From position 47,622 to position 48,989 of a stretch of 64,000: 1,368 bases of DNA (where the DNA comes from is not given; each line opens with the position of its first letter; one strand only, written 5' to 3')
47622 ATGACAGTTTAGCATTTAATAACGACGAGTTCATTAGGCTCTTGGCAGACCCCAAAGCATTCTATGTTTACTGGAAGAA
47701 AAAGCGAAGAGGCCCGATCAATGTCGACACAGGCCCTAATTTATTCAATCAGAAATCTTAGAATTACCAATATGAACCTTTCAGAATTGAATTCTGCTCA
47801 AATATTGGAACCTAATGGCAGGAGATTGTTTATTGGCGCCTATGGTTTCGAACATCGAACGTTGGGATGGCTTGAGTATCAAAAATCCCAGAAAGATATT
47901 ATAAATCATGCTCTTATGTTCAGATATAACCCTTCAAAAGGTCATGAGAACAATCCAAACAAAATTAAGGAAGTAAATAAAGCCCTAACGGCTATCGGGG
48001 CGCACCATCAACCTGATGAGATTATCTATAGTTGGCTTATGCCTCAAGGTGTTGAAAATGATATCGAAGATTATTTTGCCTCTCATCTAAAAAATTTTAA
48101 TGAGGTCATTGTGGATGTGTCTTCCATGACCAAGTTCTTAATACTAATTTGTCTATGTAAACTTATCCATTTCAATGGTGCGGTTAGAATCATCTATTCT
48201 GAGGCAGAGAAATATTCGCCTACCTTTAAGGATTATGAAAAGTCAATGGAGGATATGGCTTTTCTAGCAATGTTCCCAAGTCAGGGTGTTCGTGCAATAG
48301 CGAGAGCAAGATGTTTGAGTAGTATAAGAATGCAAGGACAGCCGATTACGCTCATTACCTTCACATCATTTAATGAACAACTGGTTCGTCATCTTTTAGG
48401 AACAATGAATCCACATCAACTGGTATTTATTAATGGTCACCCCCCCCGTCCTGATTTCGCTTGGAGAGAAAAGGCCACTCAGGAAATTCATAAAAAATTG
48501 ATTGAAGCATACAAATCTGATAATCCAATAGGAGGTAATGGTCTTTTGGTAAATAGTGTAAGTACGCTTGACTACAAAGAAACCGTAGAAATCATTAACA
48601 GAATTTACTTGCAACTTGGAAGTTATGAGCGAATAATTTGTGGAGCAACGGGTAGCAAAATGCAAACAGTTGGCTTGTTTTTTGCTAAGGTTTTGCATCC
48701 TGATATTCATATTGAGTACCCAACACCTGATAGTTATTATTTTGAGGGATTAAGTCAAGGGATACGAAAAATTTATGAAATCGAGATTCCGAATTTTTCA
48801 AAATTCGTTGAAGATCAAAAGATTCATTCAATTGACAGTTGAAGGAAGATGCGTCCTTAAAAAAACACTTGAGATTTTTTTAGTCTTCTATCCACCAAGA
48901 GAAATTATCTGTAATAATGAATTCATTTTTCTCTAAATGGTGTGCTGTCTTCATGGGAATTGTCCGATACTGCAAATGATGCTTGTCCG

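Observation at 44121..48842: Three-gene module: DNA methyltransferase + Ser/Thr-kinase-P-loop-ATPase fusion + unknown two-lobed protein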

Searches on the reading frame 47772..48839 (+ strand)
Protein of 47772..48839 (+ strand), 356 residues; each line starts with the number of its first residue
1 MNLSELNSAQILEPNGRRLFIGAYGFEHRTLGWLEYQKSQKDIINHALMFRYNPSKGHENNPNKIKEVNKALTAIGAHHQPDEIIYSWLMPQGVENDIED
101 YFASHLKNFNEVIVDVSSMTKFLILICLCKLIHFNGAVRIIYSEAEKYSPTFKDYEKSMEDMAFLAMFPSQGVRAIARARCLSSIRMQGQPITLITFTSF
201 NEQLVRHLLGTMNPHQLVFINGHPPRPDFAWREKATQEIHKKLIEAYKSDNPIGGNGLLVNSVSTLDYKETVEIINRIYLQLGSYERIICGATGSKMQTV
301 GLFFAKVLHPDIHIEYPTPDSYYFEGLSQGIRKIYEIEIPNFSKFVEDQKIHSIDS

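Call 3: search_protein_families(library=pfam, proteins=[window:47772-48839:+], max_evalue=0.1)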
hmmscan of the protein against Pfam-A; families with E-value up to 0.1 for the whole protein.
window:47772-48839:+ (356 aa): 0 families

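Call 4: search_protein_families(library=padloc, proteins=[window:47772-48839:+], max_evalue=0.1)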
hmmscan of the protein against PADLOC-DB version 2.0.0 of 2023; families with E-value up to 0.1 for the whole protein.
window:47772-48839:+ (356 aa): 7 families
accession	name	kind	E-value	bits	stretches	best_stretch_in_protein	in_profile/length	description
PDLC01917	CARF6--CARF_CARF_CARF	-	2.4e-11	41.4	1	18-340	17-303/308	-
PDLC01910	CARF6--CARF_CARF_CARF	-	3.7e-07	27.6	1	13-133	24-143/348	-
PDLC01925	CARF6--CARF_STK_AAA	-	4.9e-05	19.2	1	81-160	929-1007/1187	-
PDLC01911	CARF6--CARF_CARF_CARF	-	0.0001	19.8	1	271-325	252-306/325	-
PDLC01913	CARF6--CARF_CARF_CARF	-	0.00019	18.7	1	95-216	74-186/305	-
PDLC01915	CARF6--CARF_CARF_CARF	-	0.00046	17.8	1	19-145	21-130/297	-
PDLC01434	CasR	-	0.0068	14.3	0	101-178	70-149/191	"CAS-I,CAS-II,CAS-III,CAS-IV,CAS-V,CAS-VI; associated_signaling"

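Call 5: search_protein_families(library=ncbifam, proteins=[window:47772-48839:+], max_evalue=0.1)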
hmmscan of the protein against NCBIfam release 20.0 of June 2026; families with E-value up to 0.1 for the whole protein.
window:47772-48839:+ (356 aa): 0 families

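Call 9: find_homologous_proteins(query=window:47772-48839:+)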
Query window:47772-48839:+ (356 aa): 317 proteins with E <= 0.001 among 1808 candidates; the best 120 are listed.
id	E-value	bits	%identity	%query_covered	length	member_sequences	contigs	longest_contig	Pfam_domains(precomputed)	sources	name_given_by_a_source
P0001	1.7e-241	818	100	100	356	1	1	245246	-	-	-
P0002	1.6e-188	644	81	98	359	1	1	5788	-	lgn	-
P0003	1.2e-182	625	76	100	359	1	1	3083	-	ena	-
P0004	2.4e-180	617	76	99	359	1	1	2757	-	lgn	-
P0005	9.9e-173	592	73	99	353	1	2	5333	-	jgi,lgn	-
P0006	1.3e-171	589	74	98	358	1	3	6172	-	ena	-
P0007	1.1e-170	585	73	98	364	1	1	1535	-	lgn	-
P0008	1.5e-170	585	73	98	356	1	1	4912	-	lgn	-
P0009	1.5e-168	578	72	98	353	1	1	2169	-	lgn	-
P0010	6.2e-167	573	72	97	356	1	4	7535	-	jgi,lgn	-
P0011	7.2e-166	570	72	97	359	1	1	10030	-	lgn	-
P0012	1.6e-165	568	70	99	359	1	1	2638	-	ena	-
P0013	1.7e-160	552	71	96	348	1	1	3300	-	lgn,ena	-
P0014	1.6e-152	526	67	97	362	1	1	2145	-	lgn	-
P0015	3.9e-147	508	64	98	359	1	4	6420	-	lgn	-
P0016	4.1e-143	495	63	95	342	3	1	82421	-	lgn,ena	-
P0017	5.4e-139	481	61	95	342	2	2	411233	-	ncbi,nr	ncbi:hypothetical protein D2V93_02900 [Flagellimonas taeanensis]|nr:hypothetical protein D2V93_02900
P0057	1.1e-123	431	55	98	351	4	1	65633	-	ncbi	ncbi:MAG: hypothetical protein WA102_10805 [Candidatus Methanoperedens sp.]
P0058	1.1e-123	431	57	94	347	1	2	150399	-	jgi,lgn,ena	-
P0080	2.3e-120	420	54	96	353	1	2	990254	-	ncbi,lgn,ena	-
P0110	8.1e-116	405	53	97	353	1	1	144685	-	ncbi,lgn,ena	-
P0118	1.2e-114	401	52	96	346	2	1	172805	-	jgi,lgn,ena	-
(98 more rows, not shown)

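Call 10: find_encoding_contigs(protein=P0057, flank=8000, max_places=2)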
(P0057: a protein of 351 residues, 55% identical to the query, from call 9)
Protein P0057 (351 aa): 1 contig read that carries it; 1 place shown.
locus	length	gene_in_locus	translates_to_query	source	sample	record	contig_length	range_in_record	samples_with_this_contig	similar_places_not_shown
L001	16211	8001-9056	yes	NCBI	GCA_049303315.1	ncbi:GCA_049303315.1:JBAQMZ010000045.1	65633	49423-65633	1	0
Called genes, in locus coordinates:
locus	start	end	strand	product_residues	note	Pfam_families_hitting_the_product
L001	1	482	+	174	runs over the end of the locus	PF01931:NTPase_I-T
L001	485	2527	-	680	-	PF03477:ATP-cone, PF00317:Ribonuc_red_lgN, PF02867:Ribonuc_red_lgC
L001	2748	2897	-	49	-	-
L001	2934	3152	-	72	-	-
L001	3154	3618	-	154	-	PF01850:PIN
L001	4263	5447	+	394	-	PF01555:N6_N4_Mtase (weak), PF01170:UPF0020 (weak), PF02086:MethyltransfD12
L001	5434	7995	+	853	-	PF00069:Pkinase, PF07714:PK_Tyr_Ser-Thr (weak), PF24389:ORC-CDC6-like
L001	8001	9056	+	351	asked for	-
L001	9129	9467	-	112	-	PF01850:PIN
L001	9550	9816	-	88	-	PF02943:FeThRed_B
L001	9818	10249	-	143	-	PF03358:FMN_red (faint), PF12641:Flavodoxin_3 (weak), PF12724:Flavodoxin_5, PF00258:Flavodoxin_1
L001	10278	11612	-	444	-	PF01592:NifU_N, PF01946:Thi4 (faint), PF00743:FMO-like (faint), PF03486:HI0933_like (faint), PF07992:Pyr_redox_2, PF00890:FAD_binding_2 (faint), PF13738:Pyr_redox_3, PF00070:Pyr_redox, +1 more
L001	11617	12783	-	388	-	PF00266:Aminotran_5, PF01041:DegT_DnrJ_EryC1, PF01212:Beta_elim_lyase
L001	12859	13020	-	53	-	PF21349:RUBY_RBDX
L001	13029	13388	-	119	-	PF02635:DsrE, PF13686:DrsE_2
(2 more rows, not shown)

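Call 11: find_encoding_contigs(protein=P0017, flank=8000, max_places=2)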
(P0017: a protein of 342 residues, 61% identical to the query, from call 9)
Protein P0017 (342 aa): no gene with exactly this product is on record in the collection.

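Call 12: find_encoding_contigs(protein=P0080, flank=8000, max_places=2)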
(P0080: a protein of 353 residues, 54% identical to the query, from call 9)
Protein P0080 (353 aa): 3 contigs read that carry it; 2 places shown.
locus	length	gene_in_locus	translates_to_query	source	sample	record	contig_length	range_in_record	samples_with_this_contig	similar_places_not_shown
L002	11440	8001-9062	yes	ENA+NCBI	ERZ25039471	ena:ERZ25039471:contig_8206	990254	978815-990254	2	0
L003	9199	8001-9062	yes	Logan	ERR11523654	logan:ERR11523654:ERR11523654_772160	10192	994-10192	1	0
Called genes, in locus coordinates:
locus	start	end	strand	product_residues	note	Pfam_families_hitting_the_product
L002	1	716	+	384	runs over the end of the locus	PF01566:Nramp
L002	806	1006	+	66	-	-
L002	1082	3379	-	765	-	PF15902:Sortilin-Vps10 (faint), PF02012:BNR (faint)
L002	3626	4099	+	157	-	PF26390:MamS_MamX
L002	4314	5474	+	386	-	PF01555:N6_N4_Mtase, PF01170:UPF0020 (weak), PF02086:MethyltransfD12 (weak)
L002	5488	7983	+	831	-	PF00069:Pkinase, PF07714:PK_Tyr_Ser-Thr (weak), PF24389:ORC-CDC6-like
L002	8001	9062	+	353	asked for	-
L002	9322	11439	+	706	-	?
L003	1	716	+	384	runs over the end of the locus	PF01566:Nramp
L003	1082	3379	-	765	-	PF15902:Sortilin-Vps10 (faint), PF02012:BNR (faint)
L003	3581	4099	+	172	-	PF26390:MamS_MamX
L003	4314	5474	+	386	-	PF01555:N6_N4_Mtase, PF01170:UPF0020 (weak), PF02086:MethyltransfD12 (weak)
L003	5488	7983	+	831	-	PF00069:Pkinase, PF07714:PK_Tyr_Ser-Thr (weak), PF24389:ORC-CDC6-like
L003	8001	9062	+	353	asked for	-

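Call 14: find_related_loci(query=window:47772-48839:+, collection=genome_contigs, flank=8000)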
Query window:47772-48839:+ (356 aa) in genome_contigs; peptide patterns used: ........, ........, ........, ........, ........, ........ (x = any residue, [..] = any of these).
50 stretches matched a pattern, but none encodes a relative of the query by tblastn (E <= 1e-3).

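Call 17: find_related_loci(query=A1, collection=genome_contigs, flank=8000)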
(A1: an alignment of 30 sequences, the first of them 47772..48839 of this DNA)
Query A1 (356 aa) in genome_contigs; peptide patterns used: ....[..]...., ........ (x = any residue, [..] = any of these).
39 stretches matched a pattern; 19 encode a relative of the query (tblastn E <= 1e-3); 18 distinct loci.
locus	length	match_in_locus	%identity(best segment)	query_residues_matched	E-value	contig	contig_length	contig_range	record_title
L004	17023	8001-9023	61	1-339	3e-146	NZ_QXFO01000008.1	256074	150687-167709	Flagellimonas taeanensis strain JCM 17757 288, whole genome shotgun sequence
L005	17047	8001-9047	56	1-356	3e-134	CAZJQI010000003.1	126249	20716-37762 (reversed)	MAG TPA_asm: uncultured Gemmatimonadales bacterium isolate SRP068000_co1_608 genome assembly, contig: NODE_64_length_126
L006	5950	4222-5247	55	1-347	2e-132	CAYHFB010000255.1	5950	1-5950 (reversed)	MAG TPA_asm: uncultured candidatus Brocadiaceae bacterium isolate ERP119702_co1_214 genome assembly, contig: NODE_19888_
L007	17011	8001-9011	56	6-347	3e-132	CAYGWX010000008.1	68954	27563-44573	MAG TPA_asm: uncultured bacterium isolate ERP119294_co1_425 genome assembly, contig: NODE_379_length_68954_cov_27.722057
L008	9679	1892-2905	57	9-351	2e-131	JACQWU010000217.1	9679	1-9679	MAG: Candidatus Desantisbacteria bacterium isolate NC_groundwater_1497_Pr4_B-0.1um_33_3 SR1-18-B1_scaffold_295870, whole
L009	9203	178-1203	57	1-346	6e-131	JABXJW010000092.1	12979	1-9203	MAG: Desulfobacterales bacterium isolate CR_Bin_276 NODE_127_length_12979_cov_9.149357, whole genome shotgun sequence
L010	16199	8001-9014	56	5-348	4e-130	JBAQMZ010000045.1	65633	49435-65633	MAG: Candidatus Methanoperedens sp. isolate MFD12050_ilm_asm_bin25 k127_14126, whole genome shotgun sequence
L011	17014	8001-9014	55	5-347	3e-126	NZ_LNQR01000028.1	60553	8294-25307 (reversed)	Candidatus Magnetominusculus xianensis strain HCH-1 contig028, whole genome shotgun sequence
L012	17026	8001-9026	53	1-346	4e-125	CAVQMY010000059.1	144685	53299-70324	MAG: uncultured Verrucomicrobiae bacterium isolate MFD00082.bin.2.52 genome assembly, contig: contig_4491, whole genome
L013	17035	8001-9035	55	1-348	5e-123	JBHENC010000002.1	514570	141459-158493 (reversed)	MAG: Pyrinomonadaceae bacterium isolate S4_bin.28.strict S4_NODE_2, whole genome shotgun sequence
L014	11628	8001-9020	53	1-346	3e-122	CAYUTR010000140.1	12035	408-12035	MAG TPA_asm: uncultured Chryseobacterium sp. isolate SRP136066_co1_95 genome assembly, contig: NODE_6599_length_12035_co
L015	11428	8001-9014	54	6-348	2e-122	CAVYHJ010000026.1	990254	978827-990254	MAG: uncultured bacterium isolate MFD01231.bin.1.77 genome assembly, contig: contig_8206, whole genome shotgun sequence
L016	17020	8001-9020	51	2-348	3e-120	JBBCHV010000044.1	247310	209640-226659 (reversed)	MAG: Chthoniobacter sp. isolate S7_bin.18 s667.ctg000671l, whole genome shotgun sequence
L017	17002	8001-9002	51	6-346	5e-118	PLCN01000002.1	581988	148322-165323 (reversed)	MAG: Spartobacteria bacterium isolate palsa_1413 73.20111000_P3D.5_contig_99, whole genome shotgun sequence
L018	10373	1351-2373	48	1-344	1e-106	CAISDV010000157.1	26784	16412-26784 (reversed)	MAG: uncultured Chitinophagaceae bacterium isolate KR_bin-2786 genome assembly, contig: bin-2786:157/188, whole genome s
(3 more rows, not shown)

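Call 27: search_solved_structures(query=A2, max_evalue=10, show_alignments=2)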
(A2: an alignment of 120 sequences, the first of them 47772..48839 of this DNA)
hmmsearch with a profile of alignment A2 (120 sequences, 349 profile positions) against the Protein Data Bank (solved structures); distinct sequences matched with E-value up to 10: 4.
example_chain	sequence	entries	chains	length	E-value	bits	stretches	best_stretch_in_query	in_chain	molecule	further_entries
8ru1_A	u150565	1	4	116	0.22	13.5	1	103-158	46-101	Chromatin remodeling regulator CECR2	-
3nxb_A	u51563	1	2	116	0.28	13.2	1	102-158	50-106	Cat eye syndrome critical region protein 2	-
5v84_A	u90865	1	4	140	0.42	12.6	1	101-158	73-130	Cat eye syndrome critical region protein 2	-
7rge_A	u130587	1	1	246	1.2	11.1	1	107-153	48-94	3'-phosphoadenylylsulfate reductase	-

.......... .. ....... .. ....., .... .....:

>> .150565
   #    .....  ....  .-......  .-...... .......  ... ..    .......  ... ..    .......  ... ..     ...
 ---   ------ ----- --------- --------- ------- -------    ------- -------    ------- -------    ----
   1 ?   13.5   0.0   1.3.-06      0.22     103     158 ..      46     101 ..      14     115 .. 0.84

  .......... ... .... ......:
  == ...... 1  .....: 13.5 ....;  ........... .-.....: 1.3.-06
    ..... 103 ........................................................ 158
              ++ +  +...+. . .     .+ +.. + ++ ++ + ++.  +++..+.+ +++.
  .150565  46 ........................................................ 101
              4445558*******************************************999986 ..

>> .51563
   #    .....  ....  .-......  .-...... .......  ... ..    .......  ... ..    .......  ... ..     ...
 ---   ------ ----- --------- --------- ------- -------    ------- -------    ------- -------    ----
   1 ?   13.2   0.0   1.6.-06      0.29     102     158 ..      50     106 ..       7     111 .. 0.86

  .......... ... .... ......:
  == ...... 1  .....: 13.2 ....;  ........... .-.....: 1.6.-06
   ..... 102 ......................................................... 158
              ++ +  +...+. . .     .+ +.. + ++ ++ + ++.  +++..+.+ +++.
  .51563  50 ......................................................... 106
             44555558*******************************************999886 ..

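Call 35: predict_structure(alignment_id=A2)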
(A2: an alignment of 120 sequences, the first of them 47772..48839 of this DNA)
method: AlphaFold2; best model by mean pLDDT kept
length: 356 residues; sequences in the alignment: 120
mean_pLDDT: 91.0   pTM: 0.92
mean pLDDT of the five models: 91.0, 90.6, 90.1, 89.6, 89.2
residues with pLDDT >= 90: 270; 70-90: 56; 50-70: 24; < 50: 6
segments of 3 or more residues with pLDDT < 50: none
pLDDT, mean of each block of 10 residues (from residue 1): 95 95 94 95 96 75 90 95 90 92 97 97 97 98 93 83 51 78 86 96 91 96 94 95 97 97 98 98 95 97 97 88 67 98 95 68
secondary structure, 60 per line:
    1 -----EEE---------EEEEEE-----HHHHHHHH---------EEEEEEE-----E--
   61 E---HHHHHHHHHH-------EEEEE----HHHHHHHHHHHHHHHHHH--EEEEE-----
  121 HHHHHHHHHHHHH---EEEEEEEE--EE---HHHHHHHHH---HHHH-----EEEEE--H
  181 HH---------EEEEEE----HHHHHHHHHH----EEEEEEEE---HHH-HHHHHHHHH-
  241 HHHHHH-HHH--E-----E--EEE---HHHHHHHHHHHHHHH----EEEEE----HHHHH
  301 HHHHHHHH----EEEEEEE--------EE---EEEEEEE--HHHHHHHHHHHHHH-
elements in order: E6-8 E18-23 H29-36 E46-52 H65-74 E82-86 H91-108 E111-115 H121-133 E137-144 H152-160 H164-167 E173-177 E192-197 H202-211 E216-223 H231-239 H241-246 E262-264 H268-282 E287-291 H296-308 E313-319 E333-339 H342-355

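Call 37: fold_search(model_id=the predicted structure, library=pdb)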
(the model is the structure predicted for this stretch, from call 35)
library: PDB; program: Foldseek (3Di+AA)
matches with E <= 10: 1534; with E <= 0.001: 28
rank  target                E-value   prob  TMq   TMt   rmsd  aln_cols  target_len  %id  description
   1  8fho_A                2.5e-05  0.96  0.25  0.13  19.5       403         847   10  Cryo-EM structure of human NCC (class 1) (released 2023-02-15)
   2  8fhn_B                6.7e-05  0.87  0.23  0.12  21.3       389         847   10  Cryo-EM structure of human NCC (class 2) (released 2023-02-15)
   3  8vpn_A                7.1e-05  0.87  0.23  0.12  20.2       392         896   10  Phosphorylated human NCC in complex with indapamide (released 2024-09-04)
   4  1v4v_B                8.5e-05  0.92  0.23  0.23  20.6       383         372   11  Crystal Structure Of UDP-N-Acetylglucosamine 2-Epimerase From Thermus Thermophilus HB8 (released 2003-12-02)
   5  2wte_A                1.0e-04  1.00  0.28  0.44  15.1       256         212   11  The structure of the CRISPR-associated protein, Csa3, from Sulfolobus solfataricus at 1.8 angstrom resolution. (released 2010-09-22)
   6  7mxo_A                1.2e-04  0.85  0.22  0.12  18.9       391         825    7  CryoEM structure of human NKCC1 (released 2022-09-28)
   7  9w3u_A                1.4e-04  1.00  0.39  0.21  20.9       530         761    6  Structure of Csm6 from Actinomyces procaprae (released 2026-03-04)
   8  9c77_B                1.4e-04  0.89  0.25  0.16  23.7       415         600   12  cryoEM structure of CRISPR associated effector, CARF-Adenosine deaminase 1, Cad1, in cA4 bound form with ATP. (released 2024-10-30)
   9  6sce_A                1.8e-04  1.00  0.46  0.29  11.1       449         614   10  Structure of a Type III CRISPR defence DNA nuclease activated by cyclic oligoadenylate (released 2020-02-19)
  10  6npj_B                1.8e-04  0.91  0.24  0.23  20.0       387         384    9  Structure of the NKCC1 CTD (released 2019-07-31)
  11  7bdv_B                1.8e-04  0.90  0.24  0.25  21.7       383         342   10  Structure of Can2 from Sulfobacillus thermosulfidooxidans in complex with cyclic tetra-adenylate (cA4) (released 2021-03-03)
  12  7aio_A                2.0e-04  0.87  0.24  0.11  18.6       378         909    8  Structure of Human Potassium Chloride Transporter KCC3 S45D/T940D/T997D in NaCl (Subclass) (released 2021-06-02)
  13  8fhn_A                2.1e-04  0.84  0.25  0.13  19.1       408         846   10  Cryo-EM structure of human NCC (class 2) (released 2023-02-15)
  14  7sfl_A                2.3e-04  0.77  0.21  0.11  18.7       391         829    8  Human NKCC1 state Fu-II (released 2022-09-28)
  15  6vwa                  2.4e-04  0.97  0.28  0.30  18.3       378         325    9  C-terminal regulatory domain of the chloride transporter KCC-1 from C. elegans (released 2020-07-15)
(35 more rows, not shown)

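Call 42: search_protein_families(library=pfam, alignment_id=A2, max_evalue=1)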
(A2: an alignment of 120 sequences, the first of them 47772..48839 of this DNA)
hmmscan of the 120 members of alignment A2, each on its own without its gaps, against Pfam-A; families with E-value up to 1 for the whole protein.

A. member 1, window:47772-48839:+ (356 aa): 0 families

B. families by the number of members that match (of 120 scanned): 47 families (the first 25 are shown)
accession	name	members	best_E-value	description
PF19810.5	HFX_2341_N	39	5e-05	HFX_2341-like, N-terminal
PF22662.2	Csa3_N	6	0.00027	Csa3 CRISPR-associated Rossmann-like domain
PF18513.6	Pro_sub2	6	0.025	Prodomain subtilisin 2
PF13446.11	RPT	4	0.019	A repeated domain in UCH-protein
PF11835.14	RRM_8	3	0.0029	RRM-like domain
PF23400.1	CARF_Card1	2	0.02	Card1 CARF domain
PF23828.1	DUF7198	2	0.036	Family of unknown function (DUF7198)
PF23925.1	A-sol_ELP1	2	0.072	ELP1 alpha-solenoid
PF01189.24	Methyltr_RsmB-F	2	0.13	16S rRNA methyltransferase RsmB/F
PF12949.13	HeH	2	0.14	HeH/LEM domain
PF19615.4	DUF6120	2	0.17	Family of unknown function (DUF6120)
PF11988.14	Dsl1_N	1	0.004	Retrograde transport protein Dsl1 N terminal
PF04321.23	RmlD_sub_bind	1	0.011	RmlD substrate binding domain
PF02194.20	PXA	1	0.023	PXA domain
PF01417.26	ENTH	1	0.027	ENTH domain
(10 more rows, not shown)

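Call 57: search_dna_similar(query=window:47772-48839:+, collection=phages, mode=protein, max_rows=10)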
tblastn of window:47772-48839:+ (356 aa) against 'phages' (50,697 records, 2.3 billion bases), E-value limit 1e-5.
No match.

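Call 62: search_protein_representatives(alignment_id=A2)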
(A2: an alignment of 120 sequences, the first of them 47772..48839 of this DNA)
Query: 120 sequences, 349 profile positions. Proteins with E-value up to 0.001 (for the whole library): 801; up to 1e-10: 469; up to 1e-30: 143. The best 150 are listed.
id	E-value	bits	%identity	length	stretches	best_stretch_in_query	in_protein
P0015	3.0e-163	559.1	-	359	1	1-346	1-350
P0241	5.3e-161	551.7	-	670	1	2-346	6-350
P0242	5.1e-149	512.3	-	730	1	1-343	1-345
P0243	5.3e-139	479.3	-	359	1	2-343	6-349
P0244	1.7e-137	474.4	-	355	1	1-347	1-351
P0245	1.2e-127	442.1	-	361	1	3-346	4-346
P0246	2.0e-124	431.4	-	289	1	59-343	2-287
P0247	8.7e-120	416.1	-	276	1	1-274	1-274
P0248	3.3e-119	414.2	-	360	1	3-343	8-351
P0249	7.5e-119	413.1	-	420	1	78-347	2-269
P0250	9.9e-107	373.2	-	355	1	14-334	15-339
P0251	1.2e-103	363.0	-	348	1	15-335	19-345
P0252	3.4e-98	345.1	-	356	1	14-334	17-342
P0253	1.2e-91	323.6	-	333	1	20-344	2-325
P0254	3.5e-89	315.5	-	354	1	13-346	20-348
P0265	2.9e-69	250.0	-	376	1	3-344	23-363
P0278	3.0e-61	223.6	-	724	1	10-346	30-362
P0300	3.0e-52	194.0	-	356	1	18-346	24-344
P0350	1.3e-38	149.2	-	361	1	2-336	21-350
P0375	1.5e-32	129.3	-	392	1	17-338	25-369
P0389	2.7e-29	118.5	-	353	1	14-332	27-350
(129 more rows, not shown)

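Call 63: search_protein_families(library=pfam, proteins=[P0241, P0242, P0278, P0249, P0250, P0265, P0300, P0350, P0375, P0389], max_evalue=0.01)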
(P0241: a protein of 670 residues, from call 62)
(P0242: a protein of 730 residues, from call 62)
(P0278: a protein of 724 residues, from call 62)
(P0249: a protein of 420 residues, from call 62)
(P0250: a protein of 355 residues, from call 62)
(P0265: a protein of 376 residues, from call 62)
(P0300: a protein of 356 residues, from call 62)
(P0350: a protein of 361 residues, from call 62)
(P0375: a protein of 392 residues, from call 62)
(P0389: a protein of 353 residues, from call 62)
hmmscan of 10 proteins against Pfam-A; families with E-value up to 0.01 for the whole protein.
P0241 (670 aa): 3 families
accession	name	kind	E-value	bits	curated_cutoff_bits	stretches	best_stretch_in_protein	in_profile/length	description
PF02518.31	HATPase_c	-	9.6e-33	113.4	26.4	1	555-665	1-109/111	Histidine kinase-, DNA gyrase B-, and HSP90-like ATPase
PF00512.31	HisKA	-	1e-27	96.4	26.9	2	446-509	6-66/66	His Kinase A (phospho-acceptor) domain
PF14501.12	HATPase_c_5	-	0.00013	22.2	22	1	560-652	6-91/102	GHKL domain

P0242 (730 aa): 0 families

P0278 (724 aa): 2 families
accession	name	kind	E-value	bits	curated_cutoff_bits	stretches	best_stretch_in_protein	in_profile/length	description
PF00149.33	Metallophos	-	2.5e-10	41.5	21.5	1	384-630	2-190/191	Calcineurin-like phosphoesterase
PF12850.12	Metallophos_2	-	0.00055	20.4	27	0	384-473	2-60/154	Calcineurin-like phosphoesterase superfamily domain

P0249 (420 aa): 2 families
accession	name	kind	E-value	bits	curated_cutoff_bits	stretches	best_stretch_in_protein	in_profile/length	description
PF13676.11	TIR_2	-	8.2e-17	62.3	28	1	275-384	1-105/122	TIR domain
PF01582.25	TIR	-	0.00018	21.8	21.3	1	282-370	9-97/179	TIR domain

P0250 (355 aa): 1 family
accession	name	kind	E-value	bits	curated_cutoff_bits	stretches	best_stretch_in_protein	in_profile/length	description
PF19810.5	HFX_2341_N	-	0.0075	17.2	30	0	194-322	4-120/120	HFX_2341-like, N-terminal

P0265 (376 aa): 0 families

P0300 (356 aa): 0 families

P0350 (361 aa): 0 families

P0375 (392 aa): 0 families

P0389 (353 aa): 0 families
